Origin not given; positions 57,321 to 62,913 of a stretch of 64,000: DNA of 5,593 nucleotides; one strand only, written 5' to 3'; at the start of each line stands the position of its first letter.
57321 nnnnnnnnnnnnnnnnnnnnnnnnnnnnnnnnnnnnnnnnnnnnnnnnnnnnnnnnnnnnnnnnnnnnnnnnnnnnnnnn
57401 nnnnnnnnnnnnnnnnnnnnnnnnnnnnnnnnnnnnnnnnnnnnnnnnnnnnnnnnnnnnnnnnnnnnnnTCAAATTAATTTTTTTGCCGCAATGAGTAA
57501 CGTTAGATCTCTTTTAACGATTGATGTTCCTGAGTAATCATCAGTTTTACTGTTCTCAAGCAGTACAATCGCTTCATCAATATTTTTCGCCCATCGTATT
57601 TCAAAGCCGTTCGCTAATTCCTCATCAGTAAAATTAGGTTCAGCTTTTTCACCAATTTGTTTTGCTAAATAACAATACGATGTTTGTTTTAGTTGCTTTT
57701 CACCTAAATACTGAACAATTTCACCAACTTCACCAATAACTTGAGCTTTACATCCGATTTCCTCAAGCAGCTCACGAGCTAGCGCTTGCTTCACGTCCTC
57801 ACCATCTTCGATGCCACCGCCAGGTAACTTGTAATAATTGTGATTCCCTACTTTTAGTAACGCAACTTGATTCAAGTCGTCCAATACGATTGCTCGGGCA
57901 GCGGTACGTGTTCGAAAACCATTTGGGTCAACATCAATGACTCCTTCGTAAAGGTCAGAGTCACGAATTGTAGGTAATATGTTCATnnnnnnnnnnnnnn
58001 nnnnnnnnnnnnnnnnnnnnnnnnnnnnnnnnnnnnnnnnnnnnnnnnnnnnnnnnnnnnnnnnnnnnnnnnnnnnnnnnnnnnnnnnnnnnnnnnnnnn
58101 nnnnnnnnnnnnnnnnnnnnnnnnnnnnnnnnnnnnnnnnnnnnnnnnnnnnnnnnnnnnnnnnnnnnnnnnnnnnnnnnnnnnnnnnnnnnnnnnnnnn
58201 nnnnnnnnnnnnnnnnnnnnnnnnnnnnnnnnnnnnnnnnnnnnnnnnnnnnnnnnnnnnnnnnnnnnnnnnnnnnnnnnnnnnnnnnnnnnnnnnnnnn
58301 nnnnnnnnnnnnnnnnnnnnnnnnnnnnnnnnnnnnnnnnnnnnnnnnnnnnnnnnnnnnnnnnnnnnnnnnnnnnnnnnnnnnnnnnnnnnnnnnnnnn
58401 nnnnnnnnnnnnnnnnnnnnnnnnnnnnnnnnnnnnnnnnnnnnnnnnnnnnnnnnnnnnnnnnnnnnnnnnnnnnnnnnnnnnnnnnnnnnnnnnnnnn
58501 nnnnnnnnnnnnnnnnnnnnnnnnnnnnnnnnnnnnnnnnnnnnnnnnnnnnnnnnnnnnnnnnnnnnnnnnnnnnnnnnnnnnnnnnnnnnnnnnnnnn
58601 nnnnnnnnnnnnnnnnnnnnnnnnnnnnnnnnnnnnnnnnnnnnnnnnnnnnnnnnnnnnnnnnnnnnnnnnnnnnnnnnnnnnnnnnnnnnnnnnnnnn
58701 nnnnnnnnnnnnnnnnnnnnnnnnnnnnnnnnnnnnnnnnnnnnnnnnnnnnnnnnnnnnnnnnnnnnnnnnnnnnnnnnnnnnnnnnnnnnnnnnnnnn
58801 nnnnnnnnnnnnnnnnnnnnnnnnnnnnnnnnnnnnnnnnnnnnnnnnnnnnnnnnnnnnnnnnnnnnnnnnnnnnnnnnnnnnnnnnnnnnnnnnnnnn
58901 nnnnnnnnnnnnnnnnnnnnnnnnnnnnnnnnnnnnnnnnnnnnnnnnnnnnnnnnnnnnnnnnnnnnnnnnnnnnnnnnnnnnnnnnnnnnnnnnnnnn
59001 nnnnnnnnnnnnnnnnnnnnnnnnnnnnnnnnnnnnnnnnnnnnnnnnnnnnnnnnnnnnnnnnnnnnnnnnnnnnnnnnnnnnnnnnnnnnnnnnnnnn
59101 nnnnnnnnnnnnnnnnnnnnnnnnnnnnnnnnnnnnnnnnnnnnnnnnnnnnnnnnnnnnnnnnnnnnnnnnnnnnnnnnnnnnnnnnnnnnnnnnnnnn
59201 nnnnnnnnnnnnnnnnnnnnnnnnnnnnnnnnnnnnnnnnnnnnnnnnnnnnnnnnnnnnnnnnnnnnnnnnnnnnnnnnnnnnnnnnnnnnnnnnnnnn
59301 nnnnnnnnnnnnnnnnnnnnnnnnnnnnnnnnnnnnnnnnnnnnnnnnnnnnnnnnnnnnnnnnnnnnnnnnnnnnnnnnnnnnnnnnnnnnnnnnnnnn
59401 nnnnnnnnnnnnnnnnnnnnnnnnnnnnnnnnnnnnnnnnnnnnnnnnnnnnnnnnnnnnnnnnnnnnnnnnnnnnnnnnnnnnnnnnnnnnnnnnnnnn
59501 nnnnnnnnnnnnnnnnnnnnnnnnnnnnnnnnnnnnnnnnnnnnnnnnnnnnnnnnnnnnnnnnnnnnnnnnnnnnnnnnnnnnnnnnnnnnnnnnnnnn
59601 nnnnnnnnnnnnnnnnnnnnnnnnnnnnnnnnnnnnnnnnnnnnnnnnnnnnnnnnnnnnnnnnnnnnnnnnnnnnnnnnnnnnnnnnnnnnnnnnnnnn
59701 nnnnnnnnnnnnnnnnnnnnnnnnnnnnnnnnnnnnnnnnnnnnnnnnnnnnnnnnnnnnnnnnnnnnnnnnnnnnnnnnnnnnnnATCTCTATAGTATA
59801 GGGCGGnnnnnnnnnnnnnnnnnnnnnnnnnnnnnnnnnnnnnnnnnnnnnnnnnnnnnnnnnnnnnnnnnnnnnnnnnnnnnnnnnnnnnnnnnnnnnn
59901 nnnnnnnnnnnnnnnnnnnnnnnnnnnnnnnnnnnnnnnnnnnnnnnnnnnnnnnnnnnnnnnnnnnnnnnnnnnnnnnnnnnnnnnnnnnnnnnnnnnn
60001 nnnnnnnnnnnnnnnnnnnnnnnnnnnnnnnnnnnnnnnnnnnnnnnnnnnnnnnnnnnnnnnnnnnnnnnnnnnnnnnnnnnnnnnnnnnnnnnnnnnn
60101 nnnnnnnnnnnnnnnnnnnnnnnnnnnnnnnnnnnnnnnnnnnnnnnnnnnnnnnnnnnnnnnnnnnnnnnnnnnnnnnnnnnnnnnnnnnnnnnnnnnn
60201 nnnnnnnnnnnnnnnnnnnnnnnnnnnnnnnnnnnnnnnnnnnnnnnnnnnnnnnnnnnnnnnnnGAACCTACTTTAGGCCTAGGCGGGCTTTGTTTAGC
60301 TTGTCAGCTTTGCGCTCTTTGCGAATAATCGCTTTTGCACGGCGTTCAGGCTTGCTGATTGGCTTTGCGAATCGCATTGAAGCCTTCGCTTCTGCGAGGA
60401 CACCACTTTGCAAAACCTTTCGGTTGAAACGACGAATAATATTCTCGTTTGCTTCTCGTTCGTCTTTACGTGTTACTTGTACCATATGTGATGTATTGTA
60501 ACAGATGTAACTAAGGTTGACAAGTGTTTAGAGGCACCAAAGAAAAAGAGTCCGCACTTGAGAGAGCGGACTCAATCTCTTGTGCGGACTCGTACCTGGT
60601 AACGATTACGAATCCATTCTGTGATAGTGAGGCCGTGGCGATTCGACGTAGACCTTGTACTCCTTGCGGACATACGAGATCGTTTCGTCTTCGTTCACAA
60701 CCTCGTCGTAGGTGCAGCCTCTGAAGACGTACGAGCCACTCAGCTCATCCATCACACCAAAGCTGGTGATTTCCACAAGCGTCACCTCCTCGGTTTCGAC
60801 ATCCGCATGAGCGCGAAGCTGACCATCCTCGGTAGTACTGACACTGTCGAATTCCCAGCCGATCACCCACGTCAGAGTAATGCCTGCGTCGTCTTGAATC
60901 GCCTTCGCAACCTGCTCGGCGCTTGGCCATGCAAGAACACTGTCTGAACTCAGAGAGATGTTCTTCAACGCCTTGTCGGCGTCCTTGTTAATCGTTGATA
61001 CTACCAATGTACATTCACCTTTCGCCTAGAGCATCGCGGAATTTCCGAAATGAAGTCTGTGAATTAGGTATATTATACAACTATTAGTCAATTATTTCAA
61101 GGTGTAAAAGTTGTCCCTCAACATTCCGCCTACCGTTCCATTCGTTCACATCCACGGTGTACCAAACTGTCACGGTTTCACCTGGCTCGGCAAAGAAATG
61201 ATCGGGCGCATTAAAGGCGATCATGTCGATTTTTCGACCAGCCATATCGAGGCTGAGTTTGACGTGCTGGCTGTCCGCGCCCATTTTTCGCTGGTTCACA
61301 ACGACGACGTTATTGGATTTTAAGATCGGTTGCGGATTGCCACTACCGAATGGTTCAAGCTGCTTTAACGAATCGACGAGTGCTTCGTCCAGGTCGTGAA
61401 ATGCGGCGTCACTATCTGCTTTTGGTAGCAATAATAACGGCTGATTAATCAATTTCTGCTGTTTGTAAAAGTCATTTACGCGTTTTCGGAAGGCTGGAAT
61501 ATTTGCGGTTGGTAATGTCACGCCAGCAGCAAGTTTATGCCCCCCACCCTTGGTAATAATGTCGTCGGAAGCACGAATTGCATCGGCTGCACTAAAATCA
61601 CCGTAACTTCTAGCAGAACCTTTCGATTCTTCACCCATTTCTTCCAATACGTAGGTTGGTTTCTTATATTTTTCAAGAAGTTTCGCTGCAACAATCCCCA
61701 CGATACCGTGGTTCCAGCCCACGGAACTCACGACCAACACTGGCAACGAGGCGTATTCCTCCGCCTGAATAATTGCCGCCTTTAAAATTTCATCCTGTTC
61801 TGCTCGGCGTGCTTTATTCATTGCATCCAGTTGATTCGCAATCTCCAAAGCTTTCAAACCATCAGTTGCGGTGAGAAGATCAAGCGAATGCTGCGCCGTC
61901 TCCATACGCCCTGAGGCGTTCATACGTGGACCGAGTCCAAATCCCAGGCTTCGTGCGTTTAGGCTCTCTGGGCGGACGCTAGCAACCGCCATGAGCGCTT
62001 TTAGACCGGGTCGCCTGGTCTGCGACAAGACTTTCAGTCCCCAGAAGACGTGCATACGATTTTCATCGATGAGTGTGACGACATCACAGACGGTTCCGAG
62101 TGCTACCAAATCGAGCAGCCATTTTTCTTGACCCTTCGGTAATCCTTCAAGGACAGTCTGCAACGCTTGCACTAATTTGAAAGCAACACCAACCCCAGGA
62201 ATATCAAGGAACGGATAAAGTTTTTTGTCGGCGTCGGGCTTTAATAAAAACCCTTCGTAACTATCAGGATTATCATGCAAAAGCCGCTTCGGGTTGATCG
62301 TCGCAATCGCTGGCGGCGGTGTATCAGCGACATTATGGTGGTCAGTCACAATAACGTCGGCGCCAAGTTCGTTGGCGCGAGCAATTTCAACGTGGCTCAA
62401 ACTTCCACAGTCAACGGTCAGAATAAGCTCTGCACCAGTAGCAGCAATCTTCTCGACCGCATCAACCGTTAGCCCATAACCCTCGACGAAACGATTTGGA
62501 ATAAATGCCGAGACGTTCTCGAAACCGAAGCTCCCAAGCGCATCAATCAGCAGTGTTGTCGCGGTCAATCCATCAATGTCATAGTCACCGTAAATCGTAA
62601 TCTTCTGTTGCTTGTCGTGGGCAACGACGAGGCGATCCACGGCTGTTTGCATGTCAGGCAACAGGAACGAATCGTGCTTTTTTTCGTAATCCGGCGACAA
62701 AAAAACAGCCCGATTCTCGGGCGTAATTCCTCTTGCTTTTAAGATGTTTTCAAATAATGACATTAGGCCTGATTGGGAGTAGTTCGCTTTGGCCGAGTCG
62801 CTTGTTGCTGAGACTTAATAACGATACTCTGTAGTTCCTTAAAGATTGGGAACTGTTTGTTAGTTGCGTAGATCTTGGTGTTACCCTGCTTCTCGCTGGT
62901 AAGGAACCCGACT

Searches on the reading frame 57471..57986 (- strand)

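Call 59: search_protein_families(library=pfam, proteins=[window:57471-57986:-], max_evalue=0.001)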
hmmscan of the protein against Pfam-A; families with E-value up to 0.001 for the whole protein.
window:57471-57986:- (171 aa): 2 families
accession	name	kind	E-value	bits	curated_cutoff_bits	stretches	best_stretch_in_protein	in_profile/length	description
PF00293.34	NUDIX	-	2.7e-13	50.5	21.1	1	26-125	2-108/134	NUDIX domain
PF13869.12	NUDIX_2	-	0.00072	19.4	27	1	31-111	47-131/188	Nucleotide hydrolase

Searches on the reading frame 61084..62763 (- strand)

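Call 46: search_protein_families(library=pfam, proteins=[window:61084-62763:-], max_evalue=0.01)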
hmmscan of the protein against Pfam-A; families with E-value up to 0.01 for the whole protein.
window:61084-62763:- (559 aa): 3 families
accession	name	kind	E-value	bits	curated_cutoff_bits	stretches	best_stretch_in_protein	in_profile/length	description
PF17768.7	RecJ_OB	-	1.3e-27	96.4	27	1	450-551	2-104/107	RecJ OB domain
PF01368.27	DHH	-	1.6e-20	74.1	28.1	1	54-224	1-125/125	DHH family, N-terminal domain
PF02272.25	DHHA1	-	6.8e-15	55.8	25.9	1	343-434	5-101/102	DHHA1 domain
